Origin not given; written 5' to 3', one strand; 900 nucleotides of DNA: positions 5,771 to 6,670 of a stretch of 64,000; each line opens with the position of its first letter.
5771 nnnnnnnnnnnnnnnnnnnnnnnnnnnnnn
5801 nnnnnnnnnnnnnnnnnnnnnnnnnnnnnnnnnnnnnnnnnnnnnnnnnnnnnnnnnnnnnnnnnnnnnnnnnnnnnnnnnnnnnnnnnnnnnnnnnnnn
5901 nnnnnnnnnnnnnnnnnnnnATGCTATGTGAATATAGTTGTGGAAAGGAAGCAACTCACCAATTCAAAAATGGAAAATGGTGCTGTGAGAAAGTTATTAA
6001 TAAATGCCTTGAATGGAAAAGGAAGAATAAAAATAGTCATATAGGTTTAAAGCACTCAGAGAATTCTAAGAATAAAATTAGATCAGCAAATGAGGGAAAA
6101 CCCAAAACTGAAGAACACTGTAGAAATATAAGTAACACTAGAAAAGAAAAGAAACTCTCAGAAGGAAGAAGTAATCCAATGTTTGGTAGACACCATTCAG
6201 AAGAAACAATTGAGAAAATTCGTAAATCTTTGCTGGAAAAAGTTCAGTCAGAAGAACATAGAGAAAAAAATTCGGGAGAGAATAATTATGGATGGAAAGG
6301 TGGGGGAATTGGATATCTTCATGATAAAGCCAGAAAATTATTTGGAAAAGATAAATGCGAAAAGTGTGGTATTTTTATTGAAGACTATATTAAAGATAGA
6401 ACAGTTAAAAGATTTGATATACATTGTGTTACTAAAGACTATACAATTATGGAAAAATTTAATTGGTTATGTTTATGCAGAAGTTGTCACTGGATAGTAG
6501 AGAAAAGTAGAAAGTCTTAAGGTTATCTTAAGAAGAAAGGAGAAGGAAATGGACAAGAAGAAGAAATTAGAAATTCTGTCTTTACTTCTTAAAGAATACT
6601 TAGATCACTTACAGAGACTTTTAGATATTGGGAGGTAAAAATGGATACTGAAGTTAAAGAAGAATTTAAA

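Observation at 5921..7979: Very high homing-endonuclease load with module shuffling between HNH and Vsr-like catalytic domains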

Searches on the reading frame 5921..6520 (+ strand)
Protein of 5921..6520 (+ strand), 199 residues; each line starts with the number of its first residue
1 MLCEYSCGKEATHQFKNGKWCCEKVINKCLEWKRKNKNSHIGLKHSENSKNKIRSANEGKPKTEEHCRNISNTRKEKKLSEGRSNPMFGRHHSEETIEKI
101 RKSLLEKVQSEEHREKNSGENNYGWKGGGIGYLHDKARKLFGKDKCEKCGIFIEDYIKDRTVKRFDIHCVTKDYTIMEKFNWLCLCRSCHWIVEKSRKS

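Call 4: search_protein_families(library=pfam, proteins=[window:5921-6520:+], max_evalue=1)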
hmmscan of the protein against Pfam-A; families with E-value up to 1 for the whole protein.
window:5921-6520:+ (199 aa): 1 family
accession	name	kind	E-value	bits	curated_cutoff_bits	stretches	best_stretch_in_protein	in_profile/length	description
PF07460.16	NUMOD3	-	2.7e-07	30.8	20.4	2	60-101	2-37/37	NUMOD3 motif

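Call 6: search_protein_families(library=phrogs, proteins=[window:5921-6520:+], max_evalue=0.001)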
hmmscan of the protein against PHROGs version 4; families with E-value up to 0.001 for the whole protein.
window:5921-6520:+ (199 aa): 2 families
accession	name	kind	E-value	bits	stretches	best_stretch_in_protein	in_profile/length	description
phrog_314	-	DNA, RNA and nucleotide metabolism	4.1e-08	33.6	1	33-143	276-382/574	homing endonuclease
phrog_655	-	DNA, RNA and nucleotide metabolism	1e-07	33.2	1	16-146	101-244/343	homing endonuclease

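Call 13: search_solved_structures(query=window:5921-6520:+, max_evalue=10, show_alignments=2)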
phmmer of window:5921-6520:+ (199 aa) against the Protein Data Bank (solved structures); distinct sequences matched with E-value up to 10: 1.
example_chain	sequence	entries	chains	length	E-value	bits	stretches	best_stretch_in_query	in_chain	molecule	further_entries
8snb_9T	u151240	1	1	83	0.91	12.4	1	18-78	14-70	SPATA45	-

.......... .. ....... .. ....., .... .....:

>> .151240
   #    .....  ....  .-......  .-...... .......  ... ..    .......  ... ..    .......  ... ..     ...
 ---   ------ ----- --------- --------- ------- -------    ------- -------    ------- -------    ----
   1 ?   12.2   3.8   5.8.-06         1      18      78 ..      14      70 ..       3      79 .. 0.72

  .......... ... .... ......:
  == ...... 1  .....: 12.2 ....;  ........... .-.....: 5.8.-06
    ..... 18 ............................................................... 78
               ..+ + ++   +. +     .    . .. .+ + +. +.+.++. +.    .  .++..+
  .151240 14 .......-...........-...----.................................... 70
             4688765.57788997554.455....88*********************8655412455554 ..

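Call 16: search_dna_similar(query=window:5921-6520:+, collection=phages, mode=protein, max_rows=25, max_evalue=0.001)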
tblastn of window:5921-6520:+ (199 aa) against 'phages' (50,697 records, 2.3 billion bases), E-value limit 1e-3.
Records with a match: 23; places in all: 23; records where one place covers at least 80% of the query: 0.
Best place of each record, by identity: <60% 23.
By first word of the organism name: Klebsiella 22; Vibrio 1.
By host as written in the record: Klebsiella pneumoniae MRSN414780 10; Klebsiella pneumoniae MRSN15882 4; Klebsiella sp. 3; Klebsiella pneumoniae ATCC 33495 2; Klebsiella pneumoniae 2; Klebsiella pneumoniae KP13 1; Vibrio parahaemolyticus strain KT1018B 1.
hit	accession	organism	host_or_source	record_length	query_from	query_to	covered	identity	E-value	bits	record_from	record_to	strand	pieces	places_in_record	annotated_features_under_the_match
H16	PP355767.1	Klebsiella phage vB_Kpn_AM_K5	Klebsiella pneumoniae ATCC 33495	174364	43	160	59%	36.4%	9e-5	48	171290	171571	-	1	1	none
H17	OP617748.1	Klebsiella phage KP13MC5-5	Klebsiella pneumoniae KP13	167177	43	160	59%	36.4%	1e-4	48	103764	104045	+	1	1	hypothetical protein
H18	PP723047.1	Klebsiella phage vB_Kpn529046-KEN37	Klebsiella sp.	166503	43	160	59%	36.4%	1e-4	48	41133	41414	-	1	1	homing endonuclease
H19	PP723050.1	Klebsiella phage vB_Kpn11382-KEN22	Klebsiella sp.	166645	43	160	59%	36.4%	1e-4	48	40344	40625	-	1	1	homing endonuclease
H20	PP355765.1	Klebsiella phage vB_Kpn_AM_K3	Klebsiella pneumoniae ATCC 33495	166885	43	160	59%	36.4%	1e-4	48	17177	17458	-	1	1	hypothetical protein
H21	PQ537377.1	Klebsiella phage 15882-6-1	Klebsiella pneumoniae MRSN414780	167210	43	160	59%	36.4%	1e-4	48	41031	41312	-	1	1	homing endonuclease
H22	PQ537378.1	Klebsiella phage 15882-6-2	Klebsiella pneumoniae MRSN414780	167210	43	160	59%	36.4%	1e-4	48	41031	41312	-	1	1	homing endonuclease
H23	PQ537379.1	Klebsiella phage 15882-6-3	Klebsiella pneumoniae MRSN414780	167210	43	160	59%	36.4%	1e-4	48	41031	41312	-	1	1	homing endonuclease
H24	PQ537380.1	Klebsiella phage 15882-6-4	Klebsiella pneumoniae MRSN414780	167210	43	160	59%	36.4%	1e-4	48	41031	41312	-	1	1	homing endonuclease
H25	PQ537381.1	Klebsiella phage 15882-6-5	Klebsiella pneumoniae MRSN414780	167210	43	160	59%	36.4%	1e-4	48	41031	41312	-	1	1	homing endonuclease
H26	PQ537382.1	Klebsiella phage 15882-6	Klebsiella pneumoniae MRSN15882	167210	43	160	59%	36.4%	1e-4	48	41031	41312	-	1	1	homing endonuclease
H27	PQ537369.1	Klebsiella phage 15882-1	Klebsiella pneumoniae MRSN15882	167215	43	160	59%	36.4%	1e-4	48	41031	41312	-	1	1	homing endonuclease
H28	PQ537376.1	Klebsiella phage 15882-5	Klebsiella pneumoniae MRSN15882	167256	43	160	59%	36.4%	1e-4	48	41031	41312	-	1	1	homing endonuclease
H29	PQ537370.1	Klebsiella phage 15882-3-1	Klebsiella pneumoniae MRSN414780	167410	43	160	59%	36.4%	1e-4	48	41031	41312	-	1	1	homing endonuclease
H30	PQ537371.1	Klebsiella phage 15882-3-2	Klebsiella pneumoniae MRSN414780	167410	43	160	59%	36.4%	1e-4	48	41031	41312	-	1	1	homing endonuclease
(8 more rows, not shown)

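Call 17: find_homologous_proteins(query=window:5921-6520:+, max_evalue=0.001)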
Query window:5921-6520:+ (199 aa): 20 proteins with E <= 0.001 among 82 candidates.
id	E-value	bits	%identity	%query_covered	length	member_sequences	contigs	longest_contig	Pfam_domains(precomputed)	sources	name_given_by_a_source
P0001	1.6e-131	454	100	100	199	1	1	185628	PF07460.17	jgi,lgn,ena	-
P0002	1.6e-28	118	39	93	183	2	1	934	-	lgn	-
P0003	1.5e-12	66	45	52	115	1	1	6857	PF07460.17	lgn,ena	-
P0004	2.5e-12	65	30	75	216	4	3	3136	PF07460.17,PF01844.30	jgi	-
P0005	4.8e-12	64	41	57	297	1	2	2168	PF07460.17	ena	-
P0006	5.6e-11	61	35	52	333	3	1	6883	PF07460.17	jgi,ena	-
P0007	2.1e-9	55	40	61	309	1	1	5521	PF07460.17,PF04480.19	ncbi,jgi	jgi:hypothetical protein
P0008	4.2e-9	54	42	58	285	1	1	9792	PF07460.17,PF18741.8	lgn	-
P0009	5.3e-9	54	35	53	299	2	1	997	-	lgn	-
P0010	1.4e-8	53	38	52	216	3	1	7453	PF04480.19,PF18741.8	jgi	jgi:hypothetical protein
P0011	6.2e-8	51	40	59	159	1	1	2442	PF07460.17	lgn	-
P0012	3.3e-7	48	50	26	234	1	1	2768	PF04480.19,PF18741.8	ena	-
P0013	1.0e-5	43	45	43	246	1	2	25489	-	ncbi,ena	-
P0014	2.2e-5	42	64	18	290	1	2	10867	PF04480.19,PF18741.8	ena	-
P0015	4.9e-5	41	34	73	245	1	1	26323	PF07460.17,PF04480.19,PF18741.8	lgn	-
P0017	2.1e-4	39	35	51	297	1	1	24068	PF07460.17,PF01844.30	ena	-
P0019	3.7e-4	38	28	93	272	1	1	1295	PF07460.17,PF01844.30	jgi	jgi:hypothetical protein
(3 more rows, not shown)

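Call 41: predict_structure(alignment_id=A2)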
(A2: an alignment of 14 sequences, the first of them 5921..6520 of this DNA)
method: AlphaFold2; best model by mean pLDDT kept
length: 199 residues; sequences in the alignment: 14
mean_pLDDT: 81.8   pTM: 0.40
mean pLDDT of the five models: 81.8, 79.0, 78.6, 77.4, 75.1
residues with pLDDT >= 90: 72; 70-90: 78; 50-70: 49; < 50: 0
segments of 3 or more residues with pLDDT < 50: none
pLDDT, mean of each block of 10 residues (from residue 1): 91 95 92 84 83 81 60 65 72 85 70 62 59 91 96 89 89 92 96 87
secondary structure, 60 per line:
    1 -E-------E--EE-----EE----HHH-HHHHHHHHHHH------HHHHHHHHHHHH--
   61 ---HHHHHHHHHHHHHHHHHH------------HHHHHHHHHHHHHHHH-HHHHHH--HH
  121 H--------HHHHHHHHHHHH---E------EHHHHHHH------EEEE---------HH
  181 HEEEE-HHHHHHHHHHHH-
elements in order: H30-40 H47-58 H64-81 H94-109 H111-116 H130-141 H153-159 E166-169 E182-185 H187-198

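Call 45: fold_search(model_id=the predicted structure, library=pdb)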
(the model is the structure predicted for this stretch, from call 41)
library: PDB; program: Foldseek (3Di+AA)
matches with E <= 10: 65; with E <= 0.001: 0
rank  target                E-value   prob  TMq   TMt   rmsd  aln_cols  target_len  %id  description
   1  9dif_A                2.3e-01  0.95  0.26  0.15   3.9        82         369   17  CBASS Pseudomonas syringae Cap5 tetramer with DNA duplex and 3'2'-c-GAMP cyclic dinucleotide ligand (released 2025-06-18)
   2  5h0m                  3.0e-01  0.69  0.22  0.43  12.0       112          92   12  Crystal structure of deep-sea thermophilic bacteriophage GVE2 HNH endonuclease with zinc ion (released 2017-03-08)
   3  8fm1_J                3.2e-01  0.77  0.21  0.13   4.1        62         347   22  Structure of CBASS Cap5 from Pseudomonas syringae in the absence of a ligand (apo form dimer) (released 2024-02-07)
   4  8fm1_A                3.4e-01  0.87  0.23  0.13   3.6        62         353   21  Structure of CBASS Cap5 from Pseudomonas syringae in the absence of a ligand (apo form dimer) (released 2024-02-07)
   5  9dih_A                4.1e-01  0.90  0.26  0.15   3.9        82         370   17  CBASS Pseudomonas syringae Cap5 tetramer with DNA duplex and 3'2'-c-diAMP cyclic dinucleotide ligand (released 2025-06-18)
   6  8fm1_D                4.7e-01  0.80  0.22  0.13   3.9        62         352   21  Structure of CBASS Cap5 from Pseudomonas syringae in the absence of a ligand (apo form dimer) (released 2024-02-07)
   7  6ghc_A                5.3e-01  0.18  0.19  0.15  13.5       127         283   18  Modification dependent EcoKMcrA restriction endonuclease (released 2018-08-08)
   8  8fmf_B                5.6e-01  0.63  0.20  0.12   4.6        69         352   20  Structure of CBASS Cap5 from Pseudomonas syringae as an activated tetramer with the cyclic dinucleotide 3'2'-c-diAMP l (released 2024-02-07)
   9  8fmh_H                6.4e-01  0.47  0.18  0.11   5.2        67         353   18  Structure of CBASS Cap5 from Pseudomonas syringae as an activated tetramer with the cyclic dinucleotide 3'2'-c-dGAMP l (released 2024-02-07)
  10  8fmf_A                6.8e-01  0.82  0.26  0.15   3.9        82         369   17  Structure of CBASS Cap5 from Pseudomonas syringae as an activated tetramer with the cyclic dinucleotide 3'2'-c-diAMP l (released 2024-02-07)
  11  7rwm_A                6.8e-01  0.41  0.20  0.12   6.8        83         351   17  Structure of Cap5 from Lactococcus lactis (released 2021-11-10)
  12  8fm1_G                7.2e-01  0.66  0.22  0.13   4.0        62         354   21  Structure of CBASS Cap5 from Pseudomonas syringae in the absence of a ligand (apo form dimer) (released 2024-02-07)
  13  9dif_B                7.2e-01  0.44  0.20  0.12   5.4        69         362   19  CBASS Pseudomonas syringae Cap5 tetramer with DNA duplex and 3'2'-c-GAMP cyclic dinucleotide ligand (released 2025-06-18)
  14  8fmh_C                7.7e-01  0.66  0.25  0.15   4.3        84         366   17  Structure of CBASS Cap5 from Pseudomonas syringae as an activated tetramer with the cyclic dinucleotide 3'2'-c-dGAMP l (released 2024-02-07)
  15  8fmf_D                8.2e-01  0.72  0.24  0.14   3.6        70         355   23  Structure of CBASS Cap5 from Pseudomonas syringae as an activated tetramer with the cyclic dinucleotide 3'2'-c-diAMP l (released 2024-02-07)
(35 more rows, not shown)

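Call 70: search_protein_families(library=ncbifam, max_evalue=0.1, proteins=[window:5921-6520:+])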
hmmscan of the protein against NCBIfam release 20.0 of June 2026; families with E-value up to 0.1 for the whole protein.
window:5921-6520:+ (199 aa): 1 family
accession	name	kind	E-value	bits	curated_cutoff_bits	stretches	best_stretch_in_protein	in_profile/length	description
TIGR01453.1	grpIintron_endo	subfamily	0.026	14.6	56.05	0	39-109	93-158/215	group I intron endonuclease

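Call 82: find_encoding_contigs(protein=P0001, flank=2500, max_places=5)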
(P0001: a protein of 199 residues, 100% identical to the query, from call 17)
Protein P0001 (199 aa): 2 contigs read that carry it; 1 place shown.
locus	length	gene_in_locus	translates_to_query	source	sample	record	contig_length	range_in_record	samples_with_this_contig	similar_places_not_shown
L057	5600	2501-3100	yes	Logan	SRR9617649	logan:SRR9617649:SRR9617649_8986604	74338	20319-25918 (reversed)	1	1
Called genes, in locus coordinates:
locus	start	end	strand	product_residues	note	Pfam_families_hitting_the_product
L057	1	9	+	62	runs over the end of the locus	-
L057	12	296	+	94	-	-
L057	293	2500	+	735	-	PF00005:ABC_tran (faint), PF02463:SMC_N (faint), PF13476:AAA_23, PF13555:AAA_29 (faint)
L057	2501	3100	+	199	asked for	PF07460:NUMOD3 (faint)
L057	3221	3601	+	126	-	-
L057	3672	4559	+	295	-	PF18741:MTES_1575 (weak)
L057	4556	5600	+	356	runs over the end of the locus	PF21189:PHA02142, PF09414:RNA_ligase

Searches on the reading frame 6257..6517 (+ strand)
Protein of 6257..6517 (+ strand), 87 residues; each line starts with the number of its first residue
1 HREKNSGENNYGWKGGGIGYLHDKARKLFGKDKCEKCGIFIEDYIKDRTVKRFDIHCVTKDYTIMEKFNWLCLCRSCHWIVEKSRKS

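Call 89: search_solved_structures(query=A4, max_evalue=10, show_alignments=2)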
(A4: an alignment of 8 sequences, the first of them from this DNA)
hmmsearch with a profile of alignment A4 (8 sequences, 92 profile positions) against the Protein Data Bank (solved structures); distinct sequences matched with E-value up to 10: 16.
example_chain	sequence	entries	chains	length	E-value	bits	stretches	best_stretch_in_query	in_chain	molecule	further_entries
6ghc_A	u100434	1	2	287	0.0083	19.8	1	33-88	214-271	5-methylcytosine-specific restriction enzyme A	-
9k2z_A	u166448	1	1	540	0.033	17.9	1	23-90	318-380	HfmIscB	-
5h0m_A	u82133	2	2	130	0.06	17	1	24-87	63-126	HNH endonuclease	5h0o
5x1h_A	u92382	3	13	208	0.078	16.7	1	21-79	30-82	IcmJ (DotN)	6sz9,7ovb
5x1h_Q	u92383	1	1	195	0.078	16.7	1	21-79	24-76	IcmJ (DotN)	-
5x42_C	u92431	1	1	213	0.081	16.6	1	21-79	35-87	IcmJ (DotN)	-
5x42_A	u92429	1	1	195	0.089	16.5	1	21-79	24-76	DotN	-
7oqy_Y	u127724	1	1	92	0.1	16.3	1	28-81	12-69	DNA-directed RNA polymerase, subunit M (RpoM-2)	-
5mkw_A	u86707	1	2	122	0.21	15.3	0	67-85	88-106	DNA annealing helicase and endonuclease ZRANB3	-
2yt9_A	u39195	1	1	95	0.25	15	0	30-55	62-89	zinc finger-containing protein 1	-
2b8t_A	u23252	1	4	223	0.29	14.8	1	11-81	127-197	Thymidine kinase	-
2uz3_A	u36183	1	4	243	0.33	14.7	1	11-81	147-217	THYMIDINE KINASE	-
2fe3_A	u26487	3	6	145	0.42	14.3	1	34-83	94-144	Peroxide operon regulator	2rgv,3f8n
7emf_0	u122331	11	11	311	1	13.1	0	30-61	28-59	Mediator of RNA polymerase II transcription subunit 27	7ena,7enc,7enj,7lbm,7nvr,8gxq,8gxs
5yj3_C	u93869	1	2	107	6.4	10.5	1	23-46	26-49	Telomere zinc finger-associated protein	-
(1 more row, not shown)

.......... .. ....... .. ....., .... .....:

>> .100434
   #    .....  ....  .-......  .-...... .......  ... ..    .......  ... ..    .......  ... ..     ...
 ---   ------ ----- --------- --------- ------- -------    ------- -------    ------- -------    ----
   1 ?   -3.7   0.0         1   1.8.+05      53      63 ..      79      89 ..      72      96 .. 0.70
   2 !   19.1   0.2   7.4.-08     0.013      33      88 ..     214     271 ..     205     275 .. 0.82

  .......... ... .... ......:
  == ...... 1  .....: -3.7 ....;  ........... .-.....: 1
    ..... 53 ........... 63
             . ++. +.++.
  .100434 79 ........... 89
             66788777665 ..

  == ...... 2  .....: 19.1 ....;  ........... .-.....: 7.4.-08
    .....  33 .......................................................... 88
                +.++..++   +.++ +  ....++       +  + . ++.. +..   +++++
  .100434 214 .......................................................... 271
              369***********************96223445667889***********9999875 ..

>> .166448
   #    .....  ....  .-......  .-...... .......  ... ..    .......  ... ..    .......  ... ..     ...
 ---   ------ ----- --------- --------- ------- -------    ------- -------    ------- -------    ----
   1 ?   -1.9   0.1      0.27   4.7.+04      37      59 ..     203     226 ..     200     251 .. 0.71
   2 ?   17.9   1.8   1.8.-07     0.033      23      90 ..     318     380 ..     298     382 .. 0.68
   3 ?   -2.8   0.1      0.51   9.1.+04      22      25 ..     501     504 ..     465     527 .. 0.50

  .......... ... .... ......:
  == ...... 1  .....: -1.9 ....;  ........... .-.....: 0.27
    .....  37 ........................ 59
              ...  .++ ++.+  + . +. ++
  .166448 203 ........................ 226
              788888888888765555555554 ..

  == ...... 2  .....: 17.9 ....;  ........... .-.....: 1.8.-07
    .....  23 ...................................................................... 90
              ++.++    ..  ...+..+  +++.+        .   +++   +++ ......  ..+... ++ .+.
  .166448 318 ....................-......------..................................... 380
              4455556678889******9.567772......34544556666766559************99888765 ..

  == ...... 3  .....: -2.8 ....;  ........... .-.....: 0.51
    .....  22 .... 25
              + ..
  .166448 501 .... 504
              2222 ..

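Call 90: search_protein_families(library=pfam, alignment_id=A4, max_evalue=1)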
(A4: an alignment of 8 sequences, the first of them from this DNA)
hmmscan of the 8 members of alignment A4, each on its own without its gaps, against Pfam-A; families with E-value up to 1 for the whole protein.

A. member 1, seq(87 aa): 1 family
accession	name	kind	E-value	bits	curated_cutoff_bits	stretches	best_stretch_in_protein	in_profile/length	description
PF21372.3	Zn_ribbon_bTOP1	-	0.086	13.1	27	1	26-51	4-29/45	Topoisomerase I, zinc finger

B. families by the number of members that match (of 8 scanned): 19 families
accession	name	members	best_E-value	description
PF01844.29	HNH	3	6.9e-08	HNH endonuclease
PF13392.12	HNH_3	2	0.00027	HNH endonuclease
PF22113.1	Mtrc-MtrF_II-IV_dom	2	0.0074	Outer membrane cytochrome MtrC/MtrF-like, domains II/IV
PF17034.11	zinc_ribbon_16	1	0.0017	Zinc-ribbon like family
PF02945.21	Endonuclease_7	1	0.0038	Recombination endonuclease VII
PF23382.1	DUF7097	1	0.0085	Family of unknown function (DUF7097)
PF25497.1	COR-B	1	0.018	C-terminal of Roc, COR-B domain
PF21039.3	CEP104_ZnF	1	0.025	Centrosomal protein CEP104, ZnF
PF14522.11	Cytochrome_C7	1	0.039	Cytochrome c7 and related cytochrome c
PF11494.13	Ta0938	1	0.052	Ta0938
PF18073.7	Zn_ribbon_LapB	1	0.064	Rubredoxin metal binding domain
PF24439.1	DUF7558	1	0.073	Family of unknown function (DUF7558)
PF01363.27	FYVE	1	0.081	FYVE zinc finger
PF21372.3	Zn_ribbon_bTOP1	1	0.086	Topoisomerase I, zinc finger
PF03497.21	Anthrax_toxA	1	0.21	Anthrax toxin LF subunit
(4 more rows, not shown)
